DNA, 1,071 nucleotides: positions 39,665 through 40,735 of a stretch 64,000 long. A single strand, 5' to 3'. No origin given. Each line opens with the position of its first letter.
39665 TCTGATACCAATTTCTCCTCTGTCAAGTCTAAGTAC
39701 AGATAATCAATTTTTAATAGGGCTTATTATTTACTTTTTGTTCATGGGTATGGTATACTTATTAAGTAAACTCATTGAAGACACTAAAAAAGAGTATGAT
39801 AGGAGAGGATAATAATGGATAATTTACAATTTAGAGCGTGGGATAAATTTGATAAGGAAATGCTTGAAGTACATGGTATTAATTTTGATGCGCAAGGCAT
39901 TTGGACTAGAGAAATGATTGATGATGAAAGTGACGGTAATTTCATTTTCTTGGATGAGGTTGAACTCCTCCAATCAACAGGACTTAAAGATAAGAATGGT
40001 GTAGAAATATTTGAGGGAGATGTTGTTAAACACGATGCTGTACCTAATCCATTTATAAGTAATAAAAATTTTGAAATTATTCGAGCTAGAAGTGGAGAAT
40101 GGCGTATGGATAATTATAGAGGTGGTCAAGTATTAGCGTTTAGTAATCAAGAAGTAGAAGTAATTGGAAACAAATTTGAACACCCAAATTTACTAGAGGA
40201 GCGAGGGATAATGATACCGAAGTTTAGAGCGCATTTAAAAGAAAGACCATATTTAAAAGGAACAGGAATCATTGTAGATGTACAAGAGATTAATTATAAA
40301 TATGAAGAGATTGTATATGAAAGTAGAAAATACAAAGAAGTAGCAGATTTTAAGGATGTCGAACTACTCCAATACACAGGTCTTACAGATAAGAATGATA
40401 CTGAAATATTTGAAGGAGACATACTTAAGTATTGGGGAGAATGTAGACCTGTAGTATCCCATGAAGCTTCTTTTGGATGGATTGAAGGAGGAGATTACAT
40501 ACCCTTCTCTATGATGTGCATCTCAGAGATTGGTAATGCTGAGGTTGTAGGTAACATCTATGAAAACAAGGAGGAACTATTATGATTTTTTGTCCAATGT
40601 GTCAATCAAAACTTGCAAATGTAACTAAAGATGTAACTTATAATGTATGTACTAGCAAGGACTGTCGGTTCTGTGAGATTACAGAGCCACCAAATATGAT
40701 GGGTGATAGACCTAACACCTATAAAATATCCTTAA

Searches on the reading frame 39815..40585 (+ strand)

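Call 25: search_protein_families(library=pfam, proteins=[window:39815-40585:+], max_evalue=0.01)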
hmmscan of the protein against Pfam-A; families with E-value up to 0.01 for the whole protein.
window:39815-40585:+ (256 aa): 1 family
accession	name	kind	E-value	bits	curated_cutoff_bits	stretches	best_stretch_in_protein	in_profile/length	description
PF09643.15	YopX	-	7.2e-41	139.6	22.4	2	5-128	1-128/128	YopX protein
